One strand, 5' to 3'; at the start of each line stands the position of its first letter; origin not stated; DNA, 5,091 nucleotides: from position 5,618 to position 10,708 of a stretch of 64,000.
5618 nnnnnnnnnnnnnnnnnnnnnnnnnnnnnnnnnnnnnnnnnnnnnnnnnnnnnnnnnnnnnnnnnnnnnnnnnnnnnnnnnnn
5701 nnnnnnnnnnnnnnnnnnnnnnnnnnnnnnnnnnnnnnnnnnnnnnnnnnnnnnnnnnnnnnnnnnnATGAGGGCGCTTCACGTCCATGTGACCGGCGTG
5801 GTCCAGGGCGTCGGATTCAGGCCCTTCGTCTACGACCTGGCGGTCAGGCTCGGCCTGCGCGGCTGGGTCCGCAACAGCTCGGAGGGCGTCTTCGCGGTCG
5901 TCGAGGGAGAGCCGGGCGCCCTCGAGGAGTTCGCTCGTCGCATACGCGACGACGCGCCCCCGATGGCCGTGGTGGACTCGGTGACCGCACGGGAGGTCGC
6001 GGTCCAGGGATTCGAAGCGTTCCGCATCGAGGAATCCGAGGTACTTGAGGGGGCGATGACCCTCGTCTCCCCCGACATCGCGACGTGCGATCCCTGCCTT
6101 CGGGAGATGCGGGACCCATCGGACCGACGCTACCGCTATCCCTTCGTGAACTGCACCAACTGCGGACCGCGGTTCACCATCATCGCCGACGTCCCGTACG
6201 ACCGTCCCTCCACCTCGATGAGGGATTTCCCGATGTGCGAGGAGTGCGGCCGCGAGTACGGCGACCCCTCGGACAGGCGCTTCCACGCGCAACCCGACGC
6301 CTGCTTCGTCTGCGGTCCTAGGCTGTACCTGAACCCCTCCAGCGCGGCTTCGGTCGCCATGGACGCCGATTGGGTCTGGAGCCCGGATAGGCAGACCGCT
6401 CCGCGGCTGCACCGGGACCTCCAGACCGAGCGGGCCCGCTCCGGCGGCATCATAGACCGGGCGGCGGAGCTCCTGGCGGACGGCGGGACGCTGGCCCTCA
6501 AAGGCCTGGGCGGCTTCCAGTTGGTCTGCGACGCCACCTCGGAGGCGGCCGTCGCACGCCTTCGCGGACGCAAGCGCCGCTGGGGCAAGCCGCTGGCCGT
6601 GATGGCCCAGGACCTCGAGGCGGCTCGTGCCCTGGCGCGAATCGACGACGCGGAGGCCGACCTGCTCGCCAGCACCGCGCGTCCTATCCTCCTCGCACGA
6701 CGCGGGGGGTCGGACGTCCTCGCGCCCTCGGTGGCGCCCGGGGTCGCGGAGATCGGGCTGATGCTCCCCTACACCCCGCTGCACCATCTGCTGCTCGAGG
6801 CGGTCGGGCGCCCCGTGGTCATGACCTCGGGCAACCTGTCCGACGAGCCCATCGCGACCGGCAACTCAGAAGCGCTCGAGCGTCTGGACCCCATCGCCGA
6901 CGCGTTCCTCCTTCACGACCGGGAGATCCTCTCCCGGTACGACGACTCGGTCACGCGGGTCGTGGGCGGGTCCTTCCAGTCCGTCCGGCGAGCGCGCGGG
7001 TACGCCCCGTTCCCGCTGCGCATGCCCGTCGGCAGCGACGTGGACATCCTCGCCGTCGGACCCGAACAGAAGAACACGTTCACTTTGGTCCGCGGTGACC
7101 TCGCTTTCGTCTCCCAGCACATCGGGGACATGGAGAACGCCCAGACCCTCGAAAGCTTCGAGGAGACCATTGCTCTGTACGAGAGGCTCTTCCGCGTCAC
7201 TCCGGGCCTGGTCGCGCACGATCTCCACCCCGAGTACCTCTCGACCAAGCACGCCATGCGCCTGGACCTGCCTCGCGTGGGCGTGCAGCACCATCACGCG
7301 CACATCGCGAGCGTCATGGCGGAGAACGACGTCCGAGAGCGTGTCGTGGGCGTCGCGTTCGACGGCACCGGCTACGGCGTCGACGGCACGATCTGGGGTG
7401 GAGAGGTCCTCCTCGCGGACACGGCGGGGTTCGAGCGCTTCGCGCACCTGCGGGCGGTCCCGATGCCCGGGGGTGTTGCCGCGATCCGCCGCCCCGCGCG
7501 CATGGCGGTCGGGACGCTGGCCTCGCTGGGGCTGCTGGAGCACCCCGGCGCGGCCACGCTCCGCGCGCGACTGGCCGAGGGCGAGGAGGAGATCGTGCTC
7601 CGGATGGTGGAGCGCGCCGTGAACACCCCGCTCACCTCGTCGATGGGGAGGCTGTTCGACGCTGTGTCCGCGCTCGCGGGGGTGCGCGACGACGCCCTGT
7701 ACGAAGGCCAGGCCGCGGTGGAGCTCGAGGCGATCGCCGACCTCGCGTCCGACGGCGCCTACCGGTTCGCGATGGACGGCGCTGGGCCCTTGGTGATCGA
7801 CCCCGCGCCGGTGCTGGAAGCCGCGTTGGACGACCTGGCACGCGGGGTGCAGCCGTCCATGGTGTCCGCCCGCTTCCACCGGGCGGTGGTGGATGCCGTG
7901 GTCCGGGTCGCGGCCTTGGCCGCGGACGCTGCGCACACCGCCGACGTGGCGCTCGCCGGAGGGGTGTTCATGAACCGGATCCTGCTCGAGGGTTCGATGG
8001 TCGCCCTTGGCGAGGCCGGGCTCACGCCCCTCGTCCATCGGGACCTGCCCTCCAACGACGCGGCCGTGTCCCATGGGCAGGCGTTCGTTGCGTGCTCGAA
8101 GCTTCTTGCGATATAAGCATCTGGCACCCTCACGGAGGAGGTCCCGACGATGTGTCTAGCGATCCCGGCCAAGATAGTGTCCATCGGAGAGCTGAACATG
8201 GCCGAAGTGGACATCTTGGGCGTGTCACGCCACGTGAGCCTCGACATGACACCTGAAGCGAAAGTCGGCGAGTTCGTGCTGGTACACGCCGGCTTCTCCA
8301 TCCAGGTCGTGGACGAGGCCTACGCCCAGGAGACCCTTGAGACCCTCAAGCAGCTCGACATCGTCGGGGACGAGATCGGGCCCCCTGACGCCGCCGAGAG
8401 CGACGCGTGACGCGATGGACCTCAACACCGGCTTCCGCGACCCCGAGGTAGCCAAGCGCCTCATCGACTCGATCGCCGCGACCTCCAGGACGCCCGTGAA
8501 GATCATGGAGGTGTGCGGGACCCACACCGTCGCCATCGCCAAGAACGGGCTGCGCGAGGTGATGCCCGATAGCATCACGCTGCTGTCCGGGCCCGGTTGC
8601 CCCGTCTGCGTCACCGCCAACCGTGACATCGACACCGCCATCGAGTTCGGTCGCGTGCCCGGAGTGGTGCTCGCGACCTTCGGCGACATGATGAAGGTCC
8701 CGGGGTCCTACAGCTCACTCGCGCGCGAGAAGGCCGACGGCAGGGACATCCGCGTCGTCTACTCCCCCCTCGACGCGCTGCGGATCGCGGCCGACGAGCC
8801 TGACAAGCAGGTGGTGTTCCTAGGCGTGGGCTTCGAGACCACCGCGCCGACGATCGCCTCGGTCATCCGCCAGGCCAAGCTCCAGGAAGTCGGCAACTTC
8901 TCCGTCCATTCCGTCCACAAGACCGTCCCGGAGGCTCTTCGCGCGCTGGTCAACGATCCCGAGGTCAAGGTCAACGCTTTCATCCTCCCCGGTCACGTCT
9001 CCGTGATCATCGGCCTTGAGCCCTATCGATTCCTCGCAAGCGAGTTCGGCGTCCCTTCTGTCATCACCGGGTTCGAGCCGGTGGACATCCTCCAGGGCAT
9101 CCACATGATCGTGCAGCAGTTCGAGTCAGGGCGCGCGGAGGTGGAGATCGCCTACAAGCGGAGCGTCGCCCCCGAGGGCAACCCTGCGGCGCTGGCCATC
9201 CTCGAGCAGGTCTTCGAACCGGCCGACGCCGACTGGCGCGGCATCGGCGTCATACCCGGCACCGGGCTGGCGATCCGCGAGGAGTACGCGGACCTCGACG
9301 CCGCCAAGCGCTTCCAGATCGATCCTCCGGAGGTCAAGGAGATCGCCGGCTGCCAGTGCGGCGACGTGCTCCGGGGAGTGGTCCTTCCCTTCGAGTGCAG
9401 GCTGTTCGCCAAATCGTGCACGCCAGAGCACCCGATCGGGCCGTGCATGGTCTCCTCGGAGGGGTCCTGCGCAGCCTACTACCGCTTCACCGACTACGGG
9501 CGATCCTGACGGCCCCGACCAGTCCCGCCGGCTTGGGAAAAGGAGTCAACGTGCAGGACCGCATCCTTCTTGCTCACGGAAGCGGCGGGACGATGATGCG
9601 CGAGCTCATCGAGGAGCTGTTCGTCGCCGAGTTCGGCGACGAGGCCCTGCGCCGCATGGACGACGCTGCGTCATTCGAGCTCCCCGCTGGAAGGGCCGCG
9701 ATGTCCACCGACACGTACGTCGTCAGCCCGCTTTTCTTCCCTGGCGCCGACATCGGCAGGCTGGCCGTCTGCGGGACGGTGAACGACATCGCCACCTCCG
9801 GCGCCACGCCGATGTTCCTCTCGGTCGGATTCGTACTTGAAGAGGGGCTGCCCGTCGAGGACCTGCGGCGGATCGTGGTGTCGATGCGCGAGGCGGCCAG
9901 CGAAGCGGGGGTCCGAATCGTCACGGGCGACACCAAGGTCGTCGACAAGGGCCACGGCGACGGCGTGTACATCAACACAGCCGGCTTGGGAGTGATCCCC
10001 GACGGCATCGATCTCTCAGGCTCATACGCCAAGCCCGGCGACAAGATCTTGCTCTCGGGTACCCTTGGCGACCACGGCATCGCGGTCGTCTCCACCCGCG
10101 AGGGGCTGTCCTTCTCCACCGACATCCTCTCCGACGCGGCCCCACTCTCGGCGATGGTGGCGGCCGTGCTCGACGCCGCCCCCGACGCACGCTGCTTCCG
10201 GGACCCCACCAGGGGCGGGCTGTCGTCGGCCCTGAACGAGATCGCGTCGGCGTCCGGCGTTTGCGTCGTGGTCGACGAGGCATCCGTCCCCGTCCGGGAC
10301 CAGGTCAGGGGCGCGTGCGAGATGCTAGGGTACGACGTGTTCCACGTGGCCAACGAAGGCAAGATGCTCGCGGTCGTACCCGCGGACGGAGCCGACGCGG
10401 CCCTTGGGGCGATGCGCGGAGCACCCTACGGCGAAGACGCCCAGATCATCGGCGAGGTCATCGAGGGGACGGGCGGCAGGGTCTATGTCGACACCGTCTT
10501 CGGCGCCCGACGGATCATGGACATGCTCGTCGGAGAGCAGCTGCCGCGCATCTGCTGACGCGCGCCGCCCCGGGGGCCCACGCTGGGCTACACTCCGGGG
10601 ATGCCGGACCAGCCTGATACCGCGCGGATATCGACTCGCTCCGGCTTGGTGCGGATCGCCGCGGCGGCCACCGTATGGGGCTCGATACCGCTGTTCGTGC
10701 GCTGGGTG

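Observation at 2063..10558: Single nikR-led super-operon joining a Ni/Co ECF importer to hypFCDE, with no hypA/hypB and no hydrogenase structural genes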

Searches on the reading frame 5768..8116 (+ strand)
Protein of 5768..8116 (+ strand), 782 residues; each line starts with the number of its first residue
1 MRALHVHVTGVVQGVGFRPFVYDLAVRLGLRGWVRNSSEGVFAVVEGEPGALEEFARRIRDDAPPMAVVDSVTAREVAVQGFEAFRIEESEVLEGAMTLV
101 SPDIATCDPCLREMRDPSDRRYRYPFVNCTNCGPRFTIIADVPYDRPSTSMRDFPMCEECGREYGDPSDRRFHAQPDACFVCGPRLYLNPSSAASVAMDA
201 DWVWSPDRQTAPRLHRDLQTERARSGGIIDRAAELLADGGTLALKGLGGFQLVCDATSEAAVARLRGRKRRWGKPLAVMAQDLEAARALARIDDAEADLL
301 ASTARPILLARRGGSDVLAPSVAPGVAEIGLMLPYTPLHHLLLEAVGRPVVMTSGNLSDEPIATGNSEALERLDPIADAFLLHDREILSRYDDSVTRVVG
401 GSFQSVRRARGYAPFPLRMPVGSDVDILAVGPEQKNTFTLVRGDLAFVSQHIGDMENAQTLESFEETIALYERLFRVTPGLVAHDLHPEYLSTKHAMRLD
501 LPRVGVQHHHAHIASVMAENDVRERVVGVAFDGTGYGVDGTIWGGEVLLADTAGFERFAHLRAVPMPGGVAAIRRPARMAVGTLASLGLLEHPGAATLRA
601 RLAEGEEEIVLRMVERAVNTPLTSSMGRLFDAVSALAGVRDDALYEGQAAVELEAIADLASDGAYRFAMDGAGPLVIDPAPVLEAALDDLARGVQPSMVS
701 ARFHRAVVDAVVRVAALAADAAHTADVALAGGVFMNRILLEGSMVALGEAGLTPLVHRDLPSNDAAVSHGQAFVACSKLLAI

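Call 3: search_protein_families(library=pfam, proteins=[window:5768-8116:+])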
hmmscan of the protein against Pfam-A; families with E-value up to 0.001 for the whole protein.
window:5768-8116:+ (782 aa): 5 families
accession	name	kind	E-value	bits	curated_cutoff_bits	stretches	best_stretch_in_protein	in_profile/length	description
PF22521.2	HypF_C_2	-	3e-77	260.1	27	1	528-771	1-241/241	Carbamoyltransferase, Kae1-like Domain, second subdomain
PF01300.24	Sua5_yciO_yrdC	-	1.9e-40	138.7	25.1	1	235-408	2-177/178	Telomere recombination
PF17788.7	HypF_C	-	1.8e-34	118.8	23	1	425-519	4-99/99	HypF Kae1-like domain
PF07503.17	zf-HYPF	-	1.6e-31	108.2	23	2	106-139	1-34/34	HypF finger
PF00708.24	Acylphosphatase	-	7.8e-23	81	22.5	1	5-87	2-85/85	Acylphosphatase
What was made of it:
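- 5768..8116 (+): hypF, the carbamoyltransferase. All five domains are present (call 3).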

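Call 4: search_protein_families(library=ncbifam, proteins=[window:5768-8116:+])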
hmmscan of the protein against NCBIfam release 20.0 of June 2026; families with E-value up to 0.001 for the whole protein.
window:5768-8116:+ (782 aa): 31 families (the best 25 are shown)
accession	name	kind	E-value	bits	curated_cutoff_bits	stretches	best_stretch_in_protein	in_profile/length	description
TIGR00143.1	hypF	equivalog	9.9e-233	774.5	466.1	2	223-775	188-740/741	carbamoyltransferase HypF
NF011009.0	PRK14435.1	equivalog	9.5e-17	60.9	119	1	1-88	1-88/90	acylphosphatase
NF010999.0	PRK14425.1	equivalog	3.3e-14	52.8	106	1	2-79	6-83/94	acylphosphatase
NF011012.0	PRK14440.1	equivalog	3.8e-13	49.5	103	1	2-76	3-77/90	acylphosphatase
NF011014.0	PRK14442.1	equivalog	7e-13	48.8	98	1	3-87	5-89/91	acylphosphatase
NF011021.0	PRK14450.1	equivalog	1.5e-12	47.3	109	1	1-87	1-89/91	acylphosphatase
TIGR00057.1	TIGR00057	equivalog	1.6e-12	47.1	123.2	1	228-382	10-165/202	L-threonylcarbamoyladenylate synthase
NF011017.0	PRK14445.1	equivalog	2.2e-12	47.1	97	1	2-81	4-83/92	acylphosphatase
NF011023.0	PRK14452.1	equivalog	2.6e-12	46.8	113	1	6-87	24-105/107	acylphosphatase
NF010996.0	PRK14421.1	equivalog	3e-12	46.5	98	1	6-82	8-84/99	acylphosphatase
NF011000.0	PRK14426.1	equivalog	4.8e-12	45.8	89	1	5-87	7-91/92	acylphosphatase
NF010995.0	PRK14420.1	equivalog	1.6e-11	44.6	110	1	1-87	1-88/91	acylphosphatase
NF011019.0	PRK14448.1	equivalog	2.3e-11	43.7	100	1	6-88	6-89/90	acylphosphatase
NF011013.0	PRK14441.1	equivalog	8.2e-11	41.9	114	1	5-81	8-84/93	acylphosphatase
NF010998.0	PRK14424.1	equivalog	1e-10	41.7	100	1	3-83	12-93/98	acylphosphatase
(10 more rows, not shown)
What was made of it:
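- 5768..8116 (+): TIGR00143 scores 774 bits against a cut-off of 466 (call 4).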

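Call 9: find_encoding_contigs(protein=window:5768-8116:+, flank=10000, max_places=6)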
Protein window:5768-8116:+ (782 aa): no gene with exactly this product is on record in the collection.
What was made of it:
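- Tried and rejected: An exact look-up of HypF failed (call 9).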

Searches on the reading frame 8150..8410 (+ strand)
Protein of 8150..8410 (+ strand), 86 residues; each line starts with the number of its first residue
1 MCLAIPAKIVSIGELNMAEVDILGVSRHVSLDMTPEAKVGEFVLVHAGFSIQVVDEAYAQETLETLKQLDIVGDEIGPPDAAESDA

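Call 3: search_protein_families(library=pfam, proteins=[window:8150-8410:+])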
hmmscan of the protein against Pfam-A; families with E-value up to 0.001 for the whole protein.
window:8150-8410:+ (86 aa): 1 family
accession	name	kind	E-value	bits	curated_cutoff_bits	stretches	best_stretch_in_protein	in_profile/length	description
PF01455.23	HupF_HypC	-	3.1e-26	91.7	28.5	1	1-66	1-65/65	HupF/HypC family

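Call 4: search_protein_families(library=ncbifam, proteins=[window:8150-8410:+])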
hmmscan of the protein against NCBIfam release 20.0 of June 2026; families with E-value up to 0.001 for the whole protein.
window:8150-8410:+ (86 aa): 3 families
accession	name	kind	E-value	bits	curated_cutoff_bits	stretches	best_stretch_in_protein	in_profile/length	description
TIGR00074.1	hypC_hupF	subfamily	1.2e-21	76.4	48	1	1-70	1-70/80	HypC/HybG/HupF family hydrogenase formation chaperone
NF007721.0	PRK10413.1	equivalog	2e-15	56.5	115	1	1-70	1-76/87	hydrogenase maturation factor HybG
NF007712.0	PRK10409.1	equivalog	1.7e-13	50.7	136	1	1-76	1-81/90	HypC/HybG/HupF family hydrogenase formation chaperone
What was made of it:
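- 8150..8410 (+): hypC, the chaperone. PF01455 (call 3) and TIGR00074 (call 4).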

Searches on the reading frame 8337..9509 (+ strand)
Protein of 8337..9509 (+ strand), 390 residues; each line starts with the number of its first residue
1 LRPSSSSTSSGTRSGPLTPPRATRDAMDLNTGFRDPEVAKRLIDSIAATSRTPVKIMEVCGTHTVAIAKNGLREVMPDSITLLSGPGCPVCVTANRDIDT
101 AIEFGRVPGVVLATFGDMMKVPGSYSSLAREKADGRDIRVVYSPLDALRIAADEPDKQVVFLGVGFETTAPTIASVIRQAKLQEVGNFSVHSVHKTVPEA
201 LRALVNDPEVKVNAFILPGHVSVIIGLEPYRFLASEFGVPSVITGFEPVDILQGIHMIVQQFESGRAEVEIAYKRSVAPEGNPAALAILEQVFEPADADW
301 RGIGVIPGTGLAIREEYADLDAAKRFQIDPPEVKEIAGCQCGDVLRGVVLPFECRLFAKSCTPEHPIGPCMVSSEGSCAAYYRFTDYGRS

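Call 3: search_protein_families(library=pfam, proteins=[window:8337-9509:+])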
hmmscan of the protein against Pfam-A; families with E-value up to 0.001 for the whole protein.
window:8337-9509:+ (390 aa): 1 family
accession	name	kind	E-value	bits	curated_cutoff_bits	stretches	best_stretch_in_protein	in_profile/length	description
PF01924.21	HypD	-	3.2e-152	507.1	25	1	38-384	2-350/351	Hydrogenase formation hypA family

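Call 4: search_protein_families(library=ncbifam, proteins=[window:8337-9509:+])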
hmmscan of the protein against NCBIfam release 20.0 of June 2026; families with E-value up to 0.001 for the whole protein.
window:8337-9509:+ (390 aa): 1 family
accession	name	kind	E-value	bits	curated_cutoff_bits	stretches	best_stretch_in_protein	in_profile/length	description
TIGR00075.1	hypD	equivalog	2e-142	474.5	192.8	1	31-385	8-367/372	hydrogenase formation protein HypD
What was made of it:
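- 8415..9509 (+): hypD, the scaffold for Fe(CN)2CO assembly. TIGR00075 scores 474 against a cut-off of 193 (call 4).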

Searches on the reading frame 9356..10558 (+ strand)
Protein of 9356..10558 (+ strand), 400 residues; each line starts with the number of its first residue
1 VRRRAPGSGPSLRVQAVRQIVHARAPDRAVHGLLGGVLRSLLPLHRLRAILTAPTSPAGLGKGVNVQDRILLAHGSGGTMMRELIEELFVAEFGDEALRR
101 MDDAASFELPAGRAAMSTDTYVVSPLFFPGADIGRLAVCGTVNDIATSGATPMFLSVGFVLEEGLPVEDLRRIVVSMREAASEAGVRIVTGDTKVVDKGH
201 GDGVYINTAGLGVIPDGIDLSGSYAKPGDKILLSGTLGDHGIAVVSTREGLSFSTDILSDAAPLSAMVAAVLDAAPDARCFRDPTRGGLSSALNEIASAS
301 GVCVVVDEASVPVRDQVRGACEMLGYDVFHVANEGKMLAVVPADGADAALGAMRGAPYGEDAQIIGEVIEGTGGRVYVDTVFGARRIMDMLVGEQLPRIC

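Call 3: search_protein_families(library=pfam, proteins=[window:9356-10558:+])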
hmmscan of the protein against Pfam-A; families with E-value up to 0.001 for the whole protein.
window:9356-10558:+ (400 aa): 2 families
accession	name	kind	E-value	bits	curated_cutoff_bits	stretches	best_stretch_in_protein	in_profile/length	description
PF02769.27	AIRS_C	-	6.3e-29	101.6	23.1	1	226-378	1-155/156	AIR synthase related protein, C-terminal domain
PF00586.29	AIRS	-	8.2e-23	81.4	24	1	102-214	2-112/112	AIR synthase related protein, N-terminal domain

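Call 4: search_protein_families(library=ncbifam, proteins=[window:9356-10558:+])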
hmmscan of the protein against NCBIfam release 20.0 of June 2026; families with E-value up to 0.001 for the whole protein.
window:9356-10558:+ (400 aa): 11 families
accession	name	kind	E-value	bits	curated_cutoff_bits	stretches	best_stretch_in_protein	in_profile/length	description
TIGR02124.1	hypE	equivalog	1.5e-135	451.4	251.6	1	69-400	1-332/332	hydrogenase expression/formation protein HypE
TIGR01379.1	thiL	equivalog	5.2e-27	94.7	184.15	1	83-375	4-300/320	thiamine-phosphate kinase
NF004351.0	PRK05731.1-4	equivalog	1.1e-21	77.2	324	1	101-380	38-307/321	thiamine-phosphate kinase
NF004353.0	PRK05731.2-2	equivalog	4e-19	68.9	301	1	85-378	5-285/311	thiamine-phosphate kinase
TIGR00476.1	selD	equivalog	2e-13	50.3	125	1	99-333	43-273/311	selenide, water dikinase SelD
NF004350.0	PRK05731.1-1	equivalog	1.5e-10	40.5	441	1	102-317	29-245/325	thiamine-phosphate kinase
NF002098.0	PRK00943.1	equivalog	2e-10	40.1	299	1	100-319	48-263/347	selenide, water dikinase SelD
TIGR01736.1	FGAM_synth_II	equivalog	3.9e-06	25.4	525.75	1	138-377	94-339/718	phosphoribosylformylglycinamidine synthase subunit PurL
TIGR04050.1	MSMEG_0567_Cter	hypoth_equivalog_domain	2.3e-05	24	312.2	1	134-334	64-249/296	MSMEG_0567/sll0787 family protein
TIGR00878.1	purM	equivalog_domain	3.9e-05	23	236.35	1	133-238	77-182/332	phosphoribosylformylglycinamidine cyclo-ligase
NF002290.1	PRK01213.1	equivalog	0.00039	18.7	648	0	138-377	94-338/723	phosphoribosylformylglycinamidine synthase subunit PurL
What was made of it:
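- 9551..10558 (+): hypE, the carbamoyl dehydratase. TIGR02124 scores 451 against a cut-off of 252 (call 4).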
